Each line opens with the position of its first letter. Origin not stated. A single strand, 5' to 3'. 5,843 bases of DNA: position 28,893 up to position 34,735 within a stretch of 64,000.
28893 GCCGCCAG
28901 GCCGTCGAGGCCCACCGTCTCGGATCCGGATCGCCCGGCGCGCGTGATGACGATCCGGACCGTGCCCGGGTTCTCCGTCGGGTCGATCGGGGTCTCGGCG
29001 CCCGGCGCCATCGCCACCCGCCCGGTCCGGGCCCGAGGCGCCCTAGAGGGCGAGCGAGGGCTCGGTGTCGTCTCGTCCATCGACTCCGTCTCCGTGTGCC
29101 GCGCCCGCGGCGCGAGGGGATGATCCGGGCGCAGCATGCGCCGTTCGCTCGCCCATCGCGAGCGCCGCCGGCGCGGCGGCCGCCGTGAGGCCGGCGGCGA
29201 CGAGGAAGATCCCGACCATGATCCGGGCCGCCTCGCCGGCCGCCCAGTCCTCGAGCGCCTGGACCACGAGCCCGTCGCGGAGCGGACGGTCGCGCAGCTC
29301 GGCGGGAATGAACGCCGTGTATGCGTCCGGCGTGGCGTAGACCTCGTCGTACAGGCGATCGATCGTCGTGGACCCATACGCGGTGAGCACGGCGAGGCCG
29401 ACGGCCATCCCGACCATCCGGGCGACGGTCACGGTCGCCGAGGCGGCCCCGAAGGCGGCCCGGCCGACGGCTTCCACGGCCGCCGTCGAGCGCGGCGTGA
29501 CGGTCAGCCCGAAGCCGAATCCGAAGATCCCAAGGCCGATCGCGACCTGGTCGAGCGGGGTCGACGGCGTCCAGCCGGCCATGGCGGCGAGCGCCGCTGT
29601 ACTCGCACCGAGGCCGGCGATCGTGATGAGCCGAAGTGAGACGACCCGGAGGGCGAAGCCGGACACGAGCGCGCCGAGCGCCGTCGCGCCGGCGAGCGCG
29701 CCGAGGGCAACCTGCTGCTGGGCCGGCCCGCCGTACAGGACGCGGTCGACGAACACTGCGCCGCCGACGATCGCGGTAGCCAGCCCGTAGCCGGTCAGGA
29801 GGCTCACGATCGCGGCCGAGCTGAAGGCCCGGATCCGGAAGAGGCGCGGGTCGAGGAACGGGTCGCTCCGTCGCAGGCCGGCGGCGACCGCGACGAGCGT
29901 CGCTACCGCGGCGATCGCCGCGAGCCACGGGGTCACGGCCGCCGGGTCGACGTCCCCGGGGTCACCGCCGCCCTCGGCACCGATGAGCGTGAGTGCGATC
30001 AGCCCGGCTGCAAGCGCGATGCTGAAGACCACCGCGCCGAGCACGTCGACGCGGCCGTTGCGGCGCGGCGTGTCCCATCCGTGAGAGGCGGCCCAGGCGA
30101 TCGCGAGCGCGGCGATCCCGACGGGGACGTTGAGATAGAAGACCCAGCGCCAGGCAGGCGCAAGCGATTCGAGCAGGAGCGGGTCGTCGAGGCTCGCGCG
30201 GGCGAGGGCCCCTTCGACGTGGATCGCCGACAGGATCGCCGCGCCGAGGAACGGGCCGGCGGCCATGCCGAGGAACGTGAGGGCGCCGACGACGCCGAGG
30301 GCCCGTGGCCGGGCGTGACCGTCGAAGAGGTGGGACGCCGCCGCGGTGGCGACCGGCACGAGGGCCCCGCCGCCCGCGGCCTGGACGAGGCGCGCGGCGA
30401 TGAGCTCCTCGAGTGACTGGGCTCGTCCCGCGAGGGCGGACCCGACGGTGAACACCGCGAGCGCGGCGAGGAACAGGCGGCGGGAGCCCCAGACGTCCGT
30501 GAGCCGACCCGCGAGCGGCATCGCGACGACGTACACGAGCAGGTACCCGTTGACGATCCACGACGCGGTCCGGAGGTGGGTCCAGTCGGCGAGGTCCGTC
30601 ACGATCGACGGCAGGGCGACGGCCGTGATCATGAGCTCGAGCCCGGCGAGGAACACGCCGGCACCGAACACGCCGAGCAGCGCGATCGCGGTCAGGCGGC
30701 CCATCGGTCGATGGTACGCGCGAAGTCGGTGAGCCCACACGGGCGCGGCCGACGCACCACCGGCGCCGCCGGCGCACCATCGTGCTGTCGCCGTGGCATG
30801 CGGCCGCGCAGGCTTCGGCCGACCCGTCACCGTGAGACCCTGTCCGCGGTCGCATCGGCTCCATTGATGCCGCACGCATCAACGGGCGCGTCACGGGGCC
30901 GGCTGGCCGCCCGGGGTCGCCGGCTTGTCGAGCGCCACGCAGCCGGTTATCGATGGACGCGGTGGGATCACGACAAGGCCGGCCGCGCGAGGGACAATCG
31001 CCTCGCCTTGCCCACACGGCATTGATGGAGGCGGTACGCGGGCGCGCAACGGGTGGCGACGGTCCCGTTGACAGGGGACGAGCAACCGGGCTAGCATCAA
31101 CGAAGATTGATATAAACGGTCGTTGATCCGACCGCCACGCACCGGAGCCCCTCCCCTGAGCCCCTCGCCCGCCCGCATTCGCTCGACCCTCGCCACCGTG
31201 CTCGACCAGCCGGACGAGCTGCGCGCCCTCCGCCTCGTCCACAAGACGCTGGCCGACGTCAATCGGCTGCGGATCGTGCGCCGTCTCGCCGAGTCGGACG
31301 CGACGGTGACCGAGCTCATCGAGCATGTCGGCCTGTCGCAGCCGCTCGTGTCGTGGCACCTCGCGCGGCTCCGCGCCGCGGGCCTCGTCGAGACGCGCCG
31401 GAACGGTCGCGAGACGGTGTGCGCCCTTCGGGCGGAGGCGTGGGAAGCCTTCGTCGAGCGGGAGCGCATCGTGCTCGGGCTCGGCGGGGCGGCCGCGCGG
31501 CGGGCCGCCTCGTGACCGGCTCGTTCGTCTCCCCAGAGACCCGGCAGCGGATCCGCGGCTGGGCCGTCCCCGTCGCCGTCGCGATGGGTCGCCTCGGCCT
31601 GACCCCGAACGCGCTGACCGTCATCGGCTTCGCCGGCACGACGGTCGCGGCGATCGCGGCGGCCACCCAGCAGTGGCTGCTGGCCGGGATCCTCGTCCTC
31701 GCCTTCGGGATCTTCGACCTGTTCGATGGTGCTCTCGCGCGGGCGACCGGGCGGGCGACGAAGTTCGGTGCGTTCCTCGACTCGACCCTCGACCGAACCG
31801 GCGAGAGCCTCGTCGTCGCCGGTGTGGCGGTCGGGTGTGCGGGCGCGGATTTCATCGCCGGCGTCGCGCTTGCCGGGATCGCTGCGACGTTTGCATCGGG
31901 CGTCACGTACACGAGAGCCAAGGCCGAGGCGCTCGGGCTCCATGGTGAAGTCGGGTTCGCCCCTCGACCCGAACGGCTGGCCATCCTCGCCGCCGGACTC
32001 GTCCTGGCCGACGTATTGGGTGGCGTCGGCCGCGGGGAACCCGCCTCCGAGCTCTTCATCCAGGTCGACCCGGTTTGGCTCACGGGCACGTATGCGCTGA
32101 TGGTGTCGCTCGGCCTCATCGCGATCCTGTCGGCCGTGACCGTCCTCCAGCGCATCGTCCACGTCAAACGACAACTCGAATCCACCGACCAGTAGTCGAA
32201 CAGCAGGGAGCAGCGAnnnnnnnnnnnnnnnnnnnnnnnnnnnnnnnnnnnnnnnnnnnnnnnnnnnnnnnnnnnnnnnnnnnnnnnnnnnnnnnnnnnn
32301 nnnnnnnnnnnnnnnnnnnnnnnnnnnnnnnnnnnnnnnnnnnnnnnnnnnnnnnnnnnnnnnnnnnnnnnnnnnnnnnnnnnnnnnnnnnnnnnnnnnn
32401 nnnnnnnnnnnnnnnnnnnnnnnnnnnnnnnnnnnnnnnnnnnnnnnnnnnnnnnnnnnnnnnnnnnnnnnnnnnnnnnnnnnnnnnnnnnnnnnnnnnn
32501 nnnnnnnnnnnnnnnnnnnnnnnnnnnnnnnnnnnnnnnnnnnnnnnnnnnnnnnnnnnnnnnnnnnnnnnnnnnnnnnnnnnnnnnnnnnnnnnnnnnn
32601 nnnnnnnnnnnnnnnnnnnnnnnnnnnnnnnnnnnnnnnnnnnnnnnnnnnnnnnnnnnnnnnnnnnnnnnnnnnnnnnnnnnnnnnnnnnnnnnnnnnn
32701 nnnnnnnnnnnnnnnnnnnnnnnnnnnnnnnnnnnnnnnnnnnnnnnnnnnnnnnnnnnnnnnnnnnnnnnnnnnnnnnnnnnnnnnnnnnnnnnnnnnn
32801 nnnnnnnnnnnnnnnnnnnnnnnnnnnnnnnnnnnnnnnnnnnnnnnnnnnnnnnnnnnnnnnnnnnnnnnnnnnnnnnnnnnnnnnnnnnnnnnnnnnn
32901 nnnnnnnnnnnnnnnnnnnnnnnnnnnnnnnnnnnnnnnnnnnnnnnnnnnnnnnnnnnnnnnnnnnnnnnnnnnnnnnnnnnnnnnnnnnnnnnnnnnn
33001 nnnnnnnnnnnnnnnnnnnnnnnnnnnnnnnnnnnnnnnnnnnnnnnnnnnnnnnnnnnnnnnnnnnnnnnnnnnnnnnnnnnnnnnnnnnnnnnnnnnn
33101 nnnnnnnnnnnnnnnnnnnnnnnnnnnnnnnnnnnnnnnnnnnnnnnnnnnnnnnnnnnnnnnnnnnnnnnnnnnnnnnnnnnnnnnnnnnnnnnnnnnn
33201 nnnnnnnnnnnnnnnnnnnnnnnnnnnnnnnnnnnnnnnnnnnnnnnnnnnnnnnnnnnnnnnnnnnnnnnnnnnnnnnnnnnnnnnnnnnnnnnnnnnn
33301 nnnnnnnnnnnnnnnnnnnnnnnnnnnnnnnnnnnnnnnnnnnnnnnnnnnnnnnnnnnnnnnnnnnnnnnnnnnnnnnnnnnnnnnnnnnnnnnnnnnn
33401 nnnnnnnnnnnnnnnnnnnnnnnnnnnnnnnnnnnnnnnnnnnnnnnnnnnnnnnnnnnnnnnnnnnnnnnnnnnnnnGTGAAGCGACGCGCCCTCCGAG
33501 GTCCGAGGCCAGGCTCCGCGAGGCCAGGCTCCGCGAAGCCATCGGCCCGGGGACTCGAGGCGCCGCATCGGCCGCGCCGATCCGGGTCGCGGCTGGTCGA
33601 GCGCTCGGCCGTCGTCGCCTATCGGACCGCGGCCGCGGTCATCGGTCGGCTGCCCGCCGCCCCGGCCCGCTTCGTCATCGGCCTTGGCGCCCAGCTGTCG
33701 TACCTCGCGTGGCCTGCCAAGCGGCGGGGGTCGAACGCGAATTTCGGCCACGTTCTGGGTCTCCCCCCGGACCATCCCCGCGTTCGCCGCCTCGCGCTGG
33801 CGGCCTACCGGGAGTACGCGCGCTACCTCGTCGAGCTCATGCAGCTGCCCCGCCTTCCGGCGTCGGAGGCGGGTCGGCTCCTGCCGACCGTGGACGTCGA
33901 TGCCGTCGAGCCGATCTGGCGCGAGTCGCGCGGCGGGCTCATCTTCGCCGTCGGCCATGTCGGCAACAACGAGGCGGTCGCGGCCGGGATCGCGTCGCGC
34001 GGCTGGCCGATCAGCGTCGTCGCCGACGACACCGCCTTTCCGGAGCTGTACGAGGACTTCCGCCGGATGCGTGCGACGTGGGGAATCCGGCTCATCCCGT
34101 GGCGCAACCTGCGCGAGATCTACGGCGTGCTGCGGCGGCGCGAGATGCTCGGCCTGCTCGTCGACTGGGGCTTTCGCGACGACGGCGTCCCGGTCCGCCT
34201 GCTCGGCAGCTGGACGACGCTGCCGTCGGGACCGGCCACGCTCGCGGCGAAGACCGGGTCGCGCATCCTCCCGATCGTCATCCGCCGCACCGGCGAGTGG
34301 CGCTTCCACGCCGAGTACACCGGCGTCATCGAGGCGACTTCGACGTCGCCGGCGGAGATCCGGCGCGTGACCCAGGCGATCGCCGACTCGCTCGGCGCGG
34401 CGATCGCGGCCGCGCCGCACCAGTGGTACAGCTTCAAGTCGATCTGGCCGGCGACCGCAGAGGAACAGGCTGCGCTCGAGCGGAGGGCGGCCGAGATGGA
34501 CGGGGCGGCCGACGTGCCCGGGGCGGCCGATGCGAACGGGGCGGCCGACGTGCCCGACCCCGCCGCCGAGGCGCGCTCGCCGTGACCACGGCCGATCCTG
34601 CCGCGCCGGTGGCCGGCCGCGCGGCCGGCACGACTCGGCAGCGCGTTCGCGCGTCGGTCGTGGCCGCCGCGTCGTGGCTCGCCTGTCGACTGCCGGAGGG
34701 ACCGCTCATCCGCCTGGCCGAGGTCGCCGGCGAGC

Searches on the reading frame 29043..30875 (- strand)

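Call 49: search_protein_families(library=pfam, proteins=[window:29043-30875:-], max_evalue=0.0001)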
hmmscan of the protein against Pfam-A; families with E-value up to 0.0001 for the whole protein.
window:29043-30875:- (610 aa): 2 families
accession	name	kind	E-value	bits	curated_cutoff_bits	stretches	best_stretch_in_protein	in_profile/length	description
PF07690.21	MFS_1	-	2.8e-33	115.7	33.4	1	72-493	3-346/347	Major Facilitator Superfamily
PF00083.30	Sugar_tr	-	6.4e-07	29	22.3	1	104-261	48-189/452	Sugar (and other) transporter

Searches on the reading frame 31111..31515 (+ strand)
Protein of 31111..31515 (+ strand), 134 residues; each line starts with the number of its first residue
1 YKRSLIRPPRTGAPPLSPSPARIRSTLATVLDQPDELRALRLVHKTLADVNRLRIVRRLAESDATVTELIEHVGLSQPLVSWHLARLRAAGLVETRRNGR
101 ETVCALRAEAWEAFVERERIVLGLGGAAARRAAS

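Call 6: search_protein_families(library=pfam, proteins=[window:31111-31515:+], max_evalue=0.01)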
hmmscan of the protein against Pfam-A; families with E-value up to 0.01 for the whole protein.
window:31111-31515:+ (134 aa): 12 families
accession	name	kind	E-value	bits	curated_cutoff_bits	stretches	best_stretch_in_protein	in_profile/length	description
PF01022.26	HTH_5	-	6.4e-15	55.2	22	1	49-94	1-46/47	Bacterial regulatory protein, arsR family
PF12840.13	HTH_20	-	2e-09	37.7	27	1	47-96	1-51/51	Helix-turn-helix domain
PF13412.12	HTH_24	-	1.2e-07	31.7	21.9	1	51-94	4-48/48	Winged helix-turn-helix DNA-binding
PF12802.13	MarR_2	-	5.3e-07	30.1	27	1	52-99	7-56/61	MarR family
PF24034.1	DUF7343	-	0.00041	20.6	27.6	1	67-106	22-61/62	Domain of unknown function (DUF7343)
PF09339.16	HTH_IclR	-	0.00076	19.6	22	1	53-96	6-51/52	IclR helix-turn-helix domain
PF13518.12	HTH_28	-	0.00081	19.9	25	1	52-93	2-42/52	Helix-turn-helix domain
PF01978.25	TrmB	-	0.0014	18.8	25.6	1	60-106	19-65/68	Sugar-specific transcriptional regulator TrmB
PF01047.28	MarR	-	0.0018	18.5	24.6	1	52-98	5-52/59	MarR family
PF21476.4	PF0610-like_N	-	0.0031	18.2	33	0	52-86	3-37/50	PF0610-like, N-terminal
PF13545.12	HTH_Crp_2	-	0.0036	17.7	27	1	63-100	22-57/70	Crp-like helix-turn-helix domain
PF25213.1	HVO_A0261_N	-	0.0048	17.2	35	1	50-98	11-59/86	HVO_A0261 N-terminal domain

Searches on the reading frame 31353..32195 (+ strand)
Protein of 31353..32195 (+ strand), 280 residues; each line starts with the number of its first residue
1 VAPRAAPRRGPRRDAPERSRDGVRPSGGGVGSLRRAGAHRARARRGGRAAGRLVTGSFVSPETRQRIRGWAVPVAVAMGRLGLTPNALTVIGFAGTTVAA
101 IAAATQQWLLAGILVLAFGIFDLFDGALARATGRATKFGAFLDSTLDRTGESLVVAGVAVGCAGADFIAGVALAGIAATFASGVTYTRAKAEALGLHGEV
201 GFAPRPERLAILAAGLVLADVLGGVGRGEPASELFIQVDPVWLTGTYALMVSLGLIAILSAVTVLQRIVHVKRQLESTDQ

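Call 6: search_protein_families(library=pfam, proteins=[window:31353-32195:+], max_evalue=0.01)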
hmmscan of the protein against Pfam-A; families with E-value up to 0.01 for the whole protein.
window:31353-32195:+ (280 aa): 2 families
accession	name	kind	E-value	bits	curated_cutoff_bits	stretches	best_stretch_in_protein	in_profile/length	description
PF01066.26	CDP-OH_P_transf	-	3.2e-14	54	22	1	84-189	3-107/152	CDP-alcohol phosphatidyltransferase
PF17754.6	TetR_C_14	-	0.0029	17.9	22.7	1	63-110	42-90/112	MftR C-terminal domain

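Call 8: search_protein_families(library=ncbifam, proteins=[window:31512-32195:+], max_evalue=0.01)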
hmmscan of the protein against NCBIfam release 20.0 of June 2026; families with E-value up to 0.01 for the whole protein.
window:31512-32195:+ (227 aa): 9 families
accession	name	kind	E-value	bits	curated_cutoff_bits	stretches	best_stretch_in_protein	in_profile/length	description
NF040950.1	archin_ph_syn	equivalog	2.1e-38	132.1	180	1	10-222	4-191/191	archaetidylinositol phosphate synthase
NF045883.1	PIPSynth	equivalog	2.5e-38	131.7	170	1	11-221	4-195/197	phosphatidylinositol phosphate synthase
NF052561.1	PIPSynBT1523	equivalog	7.5e-29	101.1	350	1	19-226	14-228/232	hypothetical protein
NF041135.1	IPPtranDIPPsyn_Thcocales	equivalog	2.9e-11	43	580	1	30-125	250-343/419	bifunctional L-myo-inositol-1-phosphate cytidylyltransferase/CDP-L-myo-inositol myo-inositolphosphotransferase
NF008090.0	PRK10832.1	equivalog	8.2e-05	22.8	304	1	56-96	33-73/182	CDP-diacylglycerol--glycerol-3-phosphate 3-phosphatidyltransferase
TIGR00473.1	pssA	equivalog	9.6e-05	22.5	107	1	48-95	12-60/153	CDP-diacylglycerol--serine O-phosphatidyltransferase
TIGR00560.1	pgsA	equivalog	0.00019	22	109.1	1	50-95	28-73/183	CDP-diacylglycerol--glycerol-3-phosphate 3-phosphatidyltransferase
NF053678.1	ClpnSynClsA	equivalog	0.00024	21.3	240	1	31-96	5-71/180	cardiolipin synthase ClsA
NF038087.1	arch_ser_synth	exception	0.00057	19.6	240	1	44-94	19-71/216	archaetidylserine synthase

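Call 55: search_solved_structures(query=window:31512-32195:+, max_evalue=0.001, show_alignments=2)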
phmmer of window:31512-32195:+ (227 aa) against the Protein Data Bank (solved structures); distinct sequences matched with E-value up to 0.001: 7.
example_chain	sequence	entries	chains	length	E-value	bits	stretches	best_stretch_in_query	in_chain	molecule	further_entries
6h53_A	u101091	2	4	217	5.8e-21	78.6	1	18-167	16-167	CDP-diacylglycerol--inositol 3-phosphatidyltransferase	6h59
6h5a_A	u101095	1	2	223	6.3e-21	78.5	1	18-167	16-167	CDP-diacylglycerol--inositol 3-phosphatidyltransferase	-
5d92_D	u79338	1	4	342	6.2e-19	71.9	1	18-164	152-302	AF2299 protein,Phosphatidylinositol synthase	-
5d91_A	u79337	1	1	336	6.9e-19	71.8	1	19-222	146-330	AF2299 protein,Phosphatidylinositol synthase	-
6wm5_A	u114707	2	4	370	7.4e-19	71.7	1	17-167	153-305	AfCTD-Phosphatidylinositol-phosphate synthase (PIPS) fusion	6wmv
4o6m_A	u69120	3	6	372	2.8e-08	37.2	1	23-150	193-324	AF2299, a CDP-alcohol phosphotransferase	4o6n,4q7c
4mnd_A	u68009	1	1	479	4.5e-06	29.9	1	30-126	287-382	CTP L-myo-inositol-1-phosphate cytidylyltransferase/CDP-L-myo-inositol myo-inositolphospho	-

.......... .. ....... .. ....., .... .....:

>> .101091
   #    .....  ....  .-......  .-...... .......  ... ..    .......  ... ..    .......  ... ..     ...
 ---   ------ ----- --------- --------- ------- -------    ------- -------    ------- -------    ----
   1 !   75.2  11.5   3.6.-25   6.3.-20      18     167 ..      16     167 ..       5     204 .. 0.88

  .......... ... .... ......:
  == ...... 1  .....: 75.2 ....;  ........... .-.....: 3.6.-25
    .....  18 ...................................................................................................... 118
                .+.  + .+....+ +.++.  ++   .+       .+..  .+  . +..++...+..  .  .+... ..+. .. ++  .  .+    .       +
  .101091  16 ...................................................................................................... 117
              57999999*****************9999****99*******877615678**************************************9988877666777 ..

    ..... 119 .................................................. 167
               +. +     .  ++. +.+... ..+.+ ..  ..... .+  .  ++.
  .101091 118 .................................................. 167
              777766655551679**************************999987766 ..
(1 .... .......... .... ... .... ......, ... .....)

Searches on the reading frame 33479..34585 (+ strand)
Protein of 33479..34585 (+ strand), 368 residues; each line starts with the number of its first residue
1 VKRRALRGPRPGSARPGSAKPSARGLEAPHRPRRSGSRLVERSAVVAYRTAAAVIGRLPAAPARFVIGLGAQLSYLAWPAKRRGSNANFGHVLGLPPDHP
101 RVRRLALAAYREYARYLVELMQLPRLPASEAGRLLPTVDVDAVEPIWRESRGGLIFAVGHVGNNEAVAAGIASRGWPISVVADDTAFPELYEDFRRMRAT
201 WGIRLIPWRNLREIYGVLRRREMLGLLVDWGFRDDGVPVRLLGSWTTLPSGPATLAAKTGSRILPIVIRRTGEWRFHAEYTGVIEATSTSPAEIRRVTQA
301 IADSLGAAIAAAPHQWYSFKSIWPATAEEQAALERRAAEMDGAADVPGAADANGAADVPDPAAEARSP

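Call 6: search_protein_families(library=pfam, proteins=[window:33479-34585:+], max_evalue=0.01)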
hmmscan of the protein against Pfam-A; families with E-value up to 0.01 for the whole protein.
window:33479-34585:+ (368 aa): 1 family
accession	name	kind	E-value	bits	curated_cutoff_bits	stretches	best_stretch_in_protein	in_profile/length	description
PF03279.18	Lip_A_acyltrans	-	7.6e-30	104.5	22.3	1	46-323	17-293/295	Bacterial lipid A biosynthesis acyltransferase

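Call 8: search_protein_families(library=ncbifam, proteins=[window:33479-34585:+], max_evalue=0.01)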
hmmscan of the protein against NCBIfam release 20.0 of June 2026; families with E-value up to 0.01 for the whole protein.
window:33479-34585:+ (368 aa): 5 families
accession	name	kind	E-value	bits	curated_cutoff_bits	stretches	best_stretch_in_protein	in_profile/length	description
NF005919.0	PRK07920.1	equivalog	1.6e-40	139.1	209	1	39-336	6-306/311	phosphatidylinositol mannoside acyltransferase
NF006270.0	PRK08419.1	equivalog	5.6e-21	75.1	248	1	56-327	18-292/298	lipid A biosynthesis lauroyl acyltransferase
NF005120.0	PRK06553.1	equivalog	4.9e-08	32.7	273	1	137-323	118-306/308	lipid A biosynthesis lauroyl acyltransferase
NF005150.0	PRK06628.1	equivalog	5.3e-06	26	350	1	108-323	73-288/290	lipid A biosynthesis lauroyl acyltransferase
NF006487.0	PRK08905.1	equivalog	1.3e-05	24.4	281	1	72-316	27-266/290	lysophospholipid acyltransferase family protein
